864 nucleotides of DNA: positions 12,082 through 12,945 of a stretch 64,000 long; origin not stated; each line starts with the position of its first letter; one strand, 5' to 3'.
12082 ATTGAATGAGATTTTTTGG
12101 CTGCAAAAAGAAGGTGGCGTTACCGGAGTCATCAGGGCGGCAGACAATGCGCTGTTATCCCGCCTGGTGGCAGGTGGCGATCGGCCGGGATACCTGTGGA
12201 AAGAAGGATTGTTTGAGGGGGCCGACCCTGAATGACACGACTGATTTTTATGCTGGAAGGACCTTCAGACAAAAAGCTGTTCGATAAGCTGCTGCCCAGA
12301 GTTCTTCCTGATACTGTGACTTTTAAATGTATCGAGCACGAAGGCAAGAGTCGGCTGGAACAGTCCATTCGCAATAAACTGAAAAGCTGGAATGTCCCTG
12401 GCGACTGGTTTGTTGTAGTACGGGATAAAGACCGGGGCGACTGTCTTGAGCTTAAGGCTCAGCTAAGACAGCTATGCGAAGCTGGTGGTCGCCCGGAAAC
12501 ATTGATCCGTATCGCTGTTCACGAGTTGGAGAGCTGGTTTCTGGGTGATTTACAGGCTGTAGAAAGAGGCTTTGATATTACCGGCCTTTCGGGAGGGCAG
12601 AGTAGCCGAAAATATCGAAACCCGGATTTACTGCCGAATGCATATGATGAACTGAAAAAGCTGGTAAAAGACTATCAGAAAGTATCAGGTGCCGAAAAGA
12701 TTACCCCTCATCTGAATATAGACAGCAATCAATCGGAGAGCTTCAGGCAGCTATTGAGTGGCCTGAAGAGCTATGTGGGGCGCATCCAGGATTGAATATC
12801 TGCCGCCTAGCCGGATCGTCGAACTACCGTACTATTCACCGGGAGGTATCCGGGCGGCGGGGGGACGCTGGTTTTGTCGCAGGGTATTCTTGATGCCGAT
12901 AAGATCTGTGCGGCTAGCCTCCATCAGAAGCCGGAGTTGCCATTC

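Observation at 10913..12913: Split OLD-like module (AAA_21 ATPase + DUF4276 TOPRIM-like protein) inserted between fba and the cell-wall gene block; candidate antiphage defence system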

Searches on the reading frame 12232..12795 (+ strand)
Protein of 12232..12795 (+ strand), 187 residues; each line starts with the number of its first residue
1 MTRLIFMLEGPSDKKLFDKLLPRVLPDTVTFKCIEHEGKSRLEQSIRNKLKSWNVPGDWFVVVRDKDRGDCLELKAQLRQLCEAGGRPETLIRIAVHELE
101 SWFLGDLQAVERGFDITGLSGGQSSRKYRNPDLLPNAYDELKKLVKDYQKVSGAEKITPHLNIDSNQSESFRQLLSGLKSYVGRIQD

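Call 4: search_protein_families(library=pfam, proteins=[window:12232-12795:+], max_evalue=0.1)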
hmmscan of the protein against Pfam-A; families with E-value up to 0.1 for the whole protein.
window:12232-12795:+ (187 aa): 2 families
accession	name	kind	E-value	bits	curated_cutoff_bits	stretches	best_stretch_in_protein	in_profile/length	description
PF14103.11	DUF4276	-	1.4e-17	65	30.2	1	9-178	2-191/192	Domain of unknown function (DUF4276)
PF11536.14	DUF3226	-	0.0015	18.8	27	1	6-83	4-82/208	Protein of unknown function (DUF3226)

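Call 5: search_protein_families(library=padloc, proteins=[window:12232-12795:+], max_evalue=0.1)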
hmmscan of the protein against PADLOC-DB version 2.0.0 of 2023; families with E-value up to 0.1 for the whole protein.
window:12232-12795:+ (187 aa): 17 families
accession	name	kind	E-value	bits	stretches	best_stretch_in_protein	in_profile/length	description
PDLC04143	HEC-01A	-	3.8e-65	217.1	1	1-183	1-185/190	-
PDLC04202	HEC-01B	-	3e-36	123.4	1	3-182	2-201/204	-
PDLC04205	HEC-01B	-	1.6e-24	84.8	2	58-180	77-211/213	-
PDLC04206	HEC-01B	-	6.1e-16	56.9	1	55-182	75-216/219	-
PDLC04194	HEC-01B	-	4.5e-14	50.7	1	4-176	6-168/204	-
PDLC04197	HEC-01B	-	1.9e-13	48.5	1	6-146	5-133/192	-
PDLC04196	HEC-01B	-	1.7e-08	32.7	1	56-181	66-191/197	-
PDLC04200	HEC-01B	-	3.3e-07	28.3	1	71-180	87-204/218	-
PDLC04193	HEC-01B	-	2.1e-06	25.8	1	34-175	31-162/195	-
PDLC04191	HEC-01B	-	2.2e-06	25.8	1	43-166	48-167/192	-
PDLC04204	HEC-01B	-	2.5e-05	22.3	1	59-114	81-137/174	-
PDLC04188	HEC-01B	-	0.0001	20.1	1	76-171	115-216/230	-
PDLC04203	HEC-01B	-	0.0018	16.4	0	44-113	61-131/176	-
PDLC04209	HEC-01B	-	0.003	15.4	0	7-28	9-30/219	-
PDLC04210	HEC-01B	-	0.0037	15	0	78-112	97-133/217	-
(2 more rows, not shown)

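Call 6: search_protein_families(library=ncbifam, proteins=[window:12232-12795:+], max_evalue=0.1)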
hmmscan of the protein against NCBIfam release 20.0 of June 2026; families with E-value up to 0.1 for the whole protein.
window:12232-12795:+ (187 aa): 0 families

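Call 13: find_homologous_proteins(query=window:12232-12795:+)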
Query window:12232-12795:+ (187 aa): 170 proteins with E <= 0.001 among 264 candidates; the best 120 are listed.
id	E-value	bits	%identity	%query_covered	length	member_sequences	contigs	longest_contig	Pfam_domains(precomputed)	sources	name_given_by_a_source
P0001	8.5e-121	418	100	100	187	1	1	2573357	PF14103.12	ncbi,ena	-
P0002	5.2e-73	263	64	99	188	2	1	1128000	PF14103.12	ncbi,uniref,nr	ncbi:DUF4276 family protein [Endozoicomonas ascidiicola]|uniref:DUF4276 family protein n=1 Tax=Endoz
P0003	7.0e-73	262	64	99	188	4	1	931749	PF14103.12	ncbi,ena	-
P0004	1.1e-72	261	64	99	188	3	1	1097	PF14103.12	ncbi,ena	-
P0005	5.7e-72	259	63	99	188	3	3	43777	PF14103.12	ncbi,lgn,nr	ncbi:hypothetical protein ACH42_15090 [Endozoicomonas sp. (ex Bugula neritina AB1)]|nr:hypothetical 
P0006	8.4e-72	259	64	99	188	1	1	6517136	PF14103.12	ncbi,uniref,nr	ncbi:DUF4276 family protein [Endozoicomonas euniceicola]|uniref:DUF4276 family protein n=1 Tax=Endoz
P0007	5.6e-71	256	63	99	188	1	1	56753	PF14103.12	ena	-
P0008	9.5e-71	255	62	99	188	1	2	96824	PF14103.12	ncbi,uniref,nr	ncbi:DUF4276 family protein [Endozoicomonas arenosclerae]|uniref:DUF4276 family protein n=1 Tax=Endo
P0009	2.5e-70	254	63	99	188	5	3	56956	PF14103.12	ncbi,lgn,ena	-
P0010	3.0e-70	253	63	98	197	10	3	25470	PF14103.12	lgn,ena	-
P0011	3.5e-70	253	63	99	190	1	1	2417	PF14103.12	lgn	-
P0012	8.5e-69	249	60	99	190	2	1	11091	PF14103.12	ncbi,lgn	-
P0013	1.0e-68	249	59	99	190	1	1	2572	PF14103.12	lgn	-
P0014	8.6e-68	245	61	99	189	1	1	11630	PF14103.12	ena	-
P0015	1.1e-67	245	59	99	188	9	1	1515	PF14103.12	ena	-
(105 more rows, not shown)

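Call 14: find_encoding_contigs(protein=P0001, flank=10000, max_places=6)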
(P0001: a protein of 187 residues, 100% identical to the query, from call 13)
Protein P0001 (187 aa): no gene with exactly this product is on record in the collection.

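Call 15: find_encoding_contigs(protein=P0006, flank=10000, max_places=4)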
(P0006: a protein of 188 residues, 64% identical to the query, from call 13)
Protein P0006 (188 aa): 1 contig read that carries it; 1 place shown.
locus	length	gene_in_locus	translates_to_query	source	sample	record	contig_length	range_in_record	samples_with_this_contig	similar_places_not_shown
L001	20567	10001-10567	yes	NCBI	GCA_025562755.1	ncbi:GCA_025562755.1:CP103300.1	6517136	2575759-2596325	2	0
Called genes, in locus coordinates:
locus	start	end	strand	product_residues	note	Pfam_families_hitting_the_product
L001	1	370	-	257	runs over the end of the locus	PF01791:DeoC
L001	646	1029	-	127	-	PF03050:DDE_Tnp_IS66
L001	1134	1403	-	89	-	-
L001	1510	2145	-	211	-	-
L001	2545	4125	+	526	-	PF12161:HsdM_N, PF02384:N6_Mtase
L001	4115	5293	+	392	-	PF01420:Methylase_S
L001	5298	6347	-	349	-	PF01609:DDE_Tnp_1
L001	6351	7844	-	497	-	PF06782:UPF0236 (weak)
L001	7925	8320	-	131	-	-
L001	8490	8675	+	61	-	-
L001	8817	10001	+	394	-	PF02463:SMC_N (faint), PF13175:AAA_15, PF13476:AAA_23, PF13555:AAA_29 (weak), PF13304:AAA_21, PF13175:AAA_15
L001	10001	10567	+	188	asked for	PF14103:DUF4276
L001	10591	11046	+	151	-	PF04313:HSDR_N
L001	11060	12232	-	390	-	PF12323:HTH_OrfB_IS605, PF01385:OrfB_IS605, PF07282:Cas12f1-like_TNB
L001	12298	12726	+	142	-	PF01797:Y1_Tnp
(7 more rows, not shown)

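Call 31: predict_structure(alignment_id=A1)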
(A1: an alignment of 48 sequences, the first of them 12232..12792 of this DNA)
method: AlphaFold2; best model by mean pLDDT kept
length: 187 residues; sequences in the alignment: 48
mean_pLDDT: 96.6   pTM: 0.90
mean pLDDT of the five models: 96.6, 96.4, 95.7, 95.6, 95.4
residues with pLDDT >= 90: 182; 70-90: 5; 50-70: 0; < 50: 0
segments of 3 or more residues with pLDDT < 50: none
pLDDT, mean of each block of 10 residues (from residue 1): 96 98 97 96 97 97 92 97 98 95 98 97 95 95 97 98 97 98 96
secondary structure, 60 per line:
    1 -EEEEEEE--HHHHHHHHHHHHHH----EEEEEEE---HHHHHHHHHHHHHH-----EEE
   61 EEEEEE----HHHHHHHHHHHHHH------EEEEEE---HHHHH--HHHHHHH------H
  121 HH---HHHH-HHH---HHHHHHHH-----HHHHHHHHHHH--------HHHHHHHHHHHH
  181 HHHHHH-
elements in order: E2-8 H11-24 E29-35 H39-52 E58-66 H71-84 E91-96 H100-104 H107-113 H126-129 H137-144 H150-160 H169-186

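Call 38: search_solved_structures(query=A1, max_evalue=10, show_alignments=2)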
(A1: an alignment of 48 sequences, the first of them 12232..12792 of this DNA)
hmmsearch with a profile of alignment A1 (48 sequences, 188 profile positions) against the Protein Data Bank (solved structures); distinct sequences matched with E-value up to 10: 3.
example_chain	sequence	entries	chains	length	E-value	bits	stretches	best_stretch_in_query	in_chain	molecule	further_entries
5cwb_A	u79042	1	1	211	0.054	16.1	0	153-185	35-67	Designed helical repeat protein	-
9f27_A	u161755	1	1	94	0.63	12.6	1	7-85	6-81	RPA32 subunit of the hetero-oligomeric complex involved in homologous recombination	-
3tnu_B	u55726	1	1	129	0.87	12.2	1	108-155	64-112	Keratin, type II cytoskeletal 5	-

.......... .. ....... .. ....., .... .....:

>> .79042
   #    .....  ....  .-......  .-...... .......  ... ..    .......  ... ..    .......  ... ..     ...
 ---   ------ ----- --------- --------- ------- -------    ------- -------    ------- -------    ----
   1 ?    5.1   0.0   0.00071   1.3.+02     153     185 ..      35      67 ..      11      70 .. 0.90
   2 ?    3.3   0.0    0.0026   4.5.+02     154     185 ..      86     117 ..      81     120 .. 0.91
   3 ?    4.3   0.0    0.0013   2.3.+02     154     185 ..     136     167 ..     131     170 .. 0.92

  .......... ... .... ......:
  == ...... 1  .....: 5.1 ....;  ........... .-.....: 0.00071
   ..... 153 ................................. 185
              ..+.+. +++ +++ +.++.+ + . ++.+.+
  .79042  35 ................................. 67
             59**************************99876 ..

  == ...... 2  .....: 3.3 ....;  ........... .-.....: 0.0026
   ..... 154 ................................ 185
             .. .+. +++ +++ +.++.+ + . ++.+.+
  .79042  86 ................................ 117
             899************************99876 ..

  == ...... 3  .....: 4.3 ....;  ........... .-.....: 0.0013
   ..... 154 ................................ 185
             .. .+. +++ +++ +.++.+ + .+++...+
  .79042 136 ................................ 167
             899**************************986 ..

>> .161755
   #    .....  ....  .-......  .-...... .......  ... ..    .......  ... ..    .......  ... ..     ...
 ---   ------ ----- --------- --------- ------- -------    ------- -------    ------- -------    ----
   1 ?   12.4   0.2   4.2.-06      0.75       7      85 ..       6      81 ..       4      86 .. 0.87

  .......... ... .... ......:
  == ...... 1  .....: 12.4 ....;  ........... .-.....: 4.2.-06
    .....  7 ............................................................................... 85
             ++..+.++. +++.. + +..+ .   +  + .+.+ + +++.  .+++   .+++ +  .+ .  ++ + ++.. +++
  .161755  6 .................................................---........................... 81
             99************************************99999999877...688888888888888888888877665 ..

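Call 49: search_protein_representatives(protein=window:12232-12792:+)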
Query: 187 residues. Proteins with E-value up to 0.001 (for the whole library): 1234; up to 1e-10: 646; up to 1e-30: 75. The best 150 are listed.
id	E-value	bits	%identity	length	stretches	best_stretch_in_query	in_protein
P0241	7.7e-48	178.8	46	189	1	2-182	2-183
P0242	1.4e-47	178.0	50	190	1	3-184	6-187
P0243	1.7e-45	171.1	46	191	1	1-182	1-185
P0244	3.6e-44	166.8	45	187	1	3-182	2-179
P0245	3.9e-44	166.7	47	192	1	3-186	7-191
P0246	2.4e-43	164.1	45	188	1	2-183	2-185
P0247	6.1e-43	162.8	42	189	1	1-180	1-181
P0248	3.0e-42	160.5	48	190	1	3-181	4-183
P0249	2.9e-41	157.3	43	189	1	5-182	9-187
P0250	1.1e-40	155.5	42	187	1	1-178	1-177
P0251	1.7e-40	154.8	43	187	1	3-183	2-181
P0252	2.1e-40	154.5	45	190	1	3-179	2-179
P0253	2.2e-40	154.5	46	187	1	1-179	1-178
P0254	3.9e-39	150.4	44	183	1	2-179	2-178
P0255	1.5e-38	148.5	51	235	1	1-151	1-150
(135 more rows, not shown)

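Call 61: fold_search(model_id=the predicted structure, library=pdb)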
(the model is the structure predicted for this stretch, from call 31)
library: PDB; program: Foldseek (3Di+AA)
matches with E <= 10: 983; with E <= 0.001: 3
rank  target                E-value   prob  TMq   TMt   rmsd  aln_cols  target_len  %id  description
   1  6nk8_B                2.3e-04  1.00  0.59  0.55   6.1       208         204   17  C-terminal region of the Burkholderia pseudomallei OLD protein (released 2019-08-07)
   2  6njw                  4.8e-04  1.00  0.52  0.48   7.3       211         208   14  C-terminal region of the Xanthomonas campestris pv. campestris OLD protein phased with platinum (released 2019-08-07)
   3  6nk8_A                6.0e-04  1.00  0.55  0.53   6.6       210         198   16  C-terminal region of the Burkholderia pseudomallei OLD protein (released 2019-08-07)
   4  6vga_MODEL_1_A        3.1e-02  0.97  0.31  0.47   4.9        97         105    9  De novo designed Rossmann fold protein ROS2_835 (released 2020-08-19)
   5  3n5c_A                4.2e-02  0.97  0.36  0.44   4.6       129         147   12  Crystal Structure of Arf6DELTA13 complexed with GDP (released 2010-08-18)
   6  2xhz_D                7.8e-02  0.57  0.30  0.32  11.7       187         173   10  Probing the active site of the sugar isomerase domain from E. coli arabinose-5-phosphate isomerase via X-ray crystallo (released 2011-01-26)
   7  1t13_D                9.7e-02  0.69  0.34  0.41   8.4       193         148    9  Crystal Structure Of Lumazine Synthase From Brucella Abortus Bound To 5-nitro-6-(D-ribitylamino)-2,4(1H,3H) pyrimidine (released 2005-04-19)
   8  4c6t_D                1.0e-01  0.57  0.34  0.38  12.8       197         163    9  Crystal structure of the RPS4 and RRS1 TIR domain heterodimer (released 2014-05-28)
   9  3lvq                  1.1e-01  0.69  0.30  0.16   6.6       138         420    7  The crystal structure of ASAP3 in complex with Arf6 in transition state (released 2010-06-09)
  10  9yl5_A                1.2e-01  0.60  0.31  0.36  10.2       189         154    8  Crystal Structure of 6,7-dimethyl-8-ribityllumazine synthase from Bordetella pertussis in complex with 5-amino-6-(D-ri (released 2025-10-22)
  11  9kpr_A                1.2e-01  0.25  0.29  0.22  15.2       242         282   10  Crystal structure of a allulose transcriptional regulator from Agrobacterium fabrum (released 2025-11-26)
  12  1xn1_H                1.3e-01  0.92  0.34  0.41   5.0       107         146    9  Crystal Structure Of Lumazine Synthase From Brucella Abortus (Orthorhombic Form At 3.05 Angstroms) (released 2005-09-27)
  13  3mtq_A                1.3e-01  0.33  0.27  0.32  10.4       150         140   17  Crystal structure of a putative phosphoenolpyruvate-dependent sugar phosphotransferase system (PTS) permease (KPN_0480 (released 2010-05-26)
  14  7sge_B                1.4e-01  0.90  0.34  0.41   4.8       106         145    8  I53-50 nanoparticle core reconstructed from GPC-I53-50NP by focused refinement (released 2022-10-12)
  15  4s1v_A                1.4e-01  0.35  0.27  0.18   8.0       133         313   14  Crystal structure of phosphoglycerate oxidoreductase from Vibrio Cholerae o395 (released 2015-01-28)
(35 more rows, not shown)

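Call 68: search_dna_similar(query=window:12232-12792:+, collection=phages, mode=protein, max_evalue=0.00001, max_rows=15)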
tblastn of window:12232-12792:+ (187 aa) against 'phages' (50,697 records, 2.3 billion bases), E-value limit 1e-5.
No match.

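Call 69: search_dna_similar(query=window:12232-12792:+, collection=plasmids, mode=protein, max_evalue=0.00001, max_rows=15)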
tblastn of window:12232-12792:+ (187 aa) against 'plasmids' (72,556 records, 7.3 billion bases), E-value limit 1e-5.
Records with a match: 8; places in all: 8; records where one place covers at least 80% of the query: 8.
Best place of each record, by identity: <60% 8.
By first word of the organism name: Synechocystis 4; Aeromonas 1; Pseudanabaena 1; Persicobacter 1; Rahnella 1.
By predicted mobility (MOB-suite, as given by PLSDB): non-mobilizable 7; conjugative 1.
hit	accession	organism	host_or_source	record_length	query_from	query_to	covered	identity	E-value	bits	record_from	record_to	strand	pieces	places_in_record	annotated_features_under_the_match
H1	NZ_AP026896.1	Aeromonas caviae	Microbe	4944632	1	179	96%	47.8%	3e-45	166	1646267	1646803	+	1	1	none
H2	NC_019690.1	Pseudanabaena sp. PCC 7367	-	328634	4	185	97%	44.3%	4e-45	165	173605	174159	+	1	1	DUF4276 family protein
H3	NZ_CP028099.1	Synechocystis sp. IPPAS B-1465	axenic culture,Synechocystis sp. GT-L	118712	4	182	96%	42.3%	3e-45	166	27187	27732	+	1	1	DUF4276 family protein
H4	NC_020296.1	Synechocystis sp. PCC 6803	-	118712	4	182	96%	42.3%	3e-45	166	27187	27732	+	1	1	DUF4276 family protein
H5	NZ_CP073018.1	Synechocystis sp. PCC 6803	cell culture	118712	4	182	96%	42.3%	3e-45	166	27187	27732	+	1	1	DUF4276 family protein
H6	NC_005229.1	Synechocystis sp. PCC 6803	-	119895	4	182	96%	42.3%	3e-45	166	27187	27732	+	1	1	DUF4276 family protein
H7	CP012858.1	Persicobacter sp. JZB09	cell culture,soil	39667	1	186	99%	37.0%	3e-31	125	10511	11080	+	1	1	record has no annotation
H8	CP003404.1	Rahnella aquatilis HX2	-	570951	1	186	99%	26.0%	2e-12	72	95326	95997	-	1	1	hypothetical protein (x2)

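Call 70: get_annotated_region(hit=H6, flank=7000)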
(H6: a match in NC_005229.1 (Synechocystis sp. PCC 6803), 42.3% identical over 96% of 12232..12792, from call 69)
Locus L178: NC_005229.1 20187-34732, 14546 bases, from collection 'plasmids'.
description: Synechocystis sp. PCC 6803 plasmid pSYSM, complete sequence
organism: Synechocystis sp. PCC 6803 (NCBI taxid 1148)
taxonomy: Bacteria; Cyanobacteriota; Cyanophyceae; Synechococcales; Merismopediaceae; Synechocystis; Synechocystis sp. PCC 6803
host: -; source: -; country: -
typing (MOB-suite, as given by PLSDB): non-mobilizable
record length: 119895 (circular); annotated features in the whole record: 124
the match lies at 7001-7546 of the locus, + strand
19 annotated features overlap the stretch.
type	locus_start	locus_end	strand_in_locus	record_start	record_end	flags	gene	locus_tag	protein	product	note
CDS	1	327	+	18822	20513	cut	-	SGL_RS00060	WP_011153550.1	hypothetical protein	-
CDS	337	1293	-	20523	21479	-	-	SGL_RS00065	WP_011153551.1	LAGLIDADG endonuclease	-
CDS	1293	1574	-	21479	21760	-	-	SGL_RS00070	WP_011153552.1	hypothetical protein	-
CDS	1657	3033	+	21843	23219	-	-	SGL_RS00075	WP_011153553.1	HNH endonuclease domain-containing protein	-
CDS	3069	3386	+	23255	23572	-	-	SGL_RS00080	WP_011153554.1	nucleotidyltransferase domain-containing protein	-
CDS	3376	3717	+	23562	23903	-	-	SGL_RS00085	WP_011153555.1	DUF86 domain-containing protein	-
CDS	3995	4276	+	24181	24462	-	-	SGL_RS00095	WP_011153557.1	type II toxin-antitoxin system RelE/ParE family toxin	-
CDS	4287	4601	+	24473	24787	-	-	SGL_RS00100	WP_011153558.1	HigA family addiction module antitoxin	-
CDS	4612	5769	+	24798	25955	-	-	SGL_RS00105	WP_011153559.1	cysteine desulfurase family protein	-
CDS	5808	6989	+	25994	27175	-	-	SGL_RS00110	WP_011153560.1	AAA family ATPase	-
CDS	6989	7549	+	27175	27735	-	-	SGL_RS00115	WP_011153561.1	DUF4276 family protein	-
CDS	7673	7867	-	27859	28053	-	-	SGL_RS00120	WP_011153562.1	DUF433 domain-containing protein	-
CDS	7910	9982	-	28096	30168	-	-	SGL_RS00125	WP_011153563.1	DNA phosphorothioation-associated putative methyltransferase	-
CDS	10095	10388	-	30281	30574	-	-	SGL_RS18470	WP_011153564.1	HNH endonuclease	-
CDS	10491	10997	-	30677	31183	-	-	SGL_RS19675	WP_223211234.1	hypothetical protein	-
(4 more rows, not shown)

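Call 77: list_cluster_members(proteins=[P0001, P0121])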
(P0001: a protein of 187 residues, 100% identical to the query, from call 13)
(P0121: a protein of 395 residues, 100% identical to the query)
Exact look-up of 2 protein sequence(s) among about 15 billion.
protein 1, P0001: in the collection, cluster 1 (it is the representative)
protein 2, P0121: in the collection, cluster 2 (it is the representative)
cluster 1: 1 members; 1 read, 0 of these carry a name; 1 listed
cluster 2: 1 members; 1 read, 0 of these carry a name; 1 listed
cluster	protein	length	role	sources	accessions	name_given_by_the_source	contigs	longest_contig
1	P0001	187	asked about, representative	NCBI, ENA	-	-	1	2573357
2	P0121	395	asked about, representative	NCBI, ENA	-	-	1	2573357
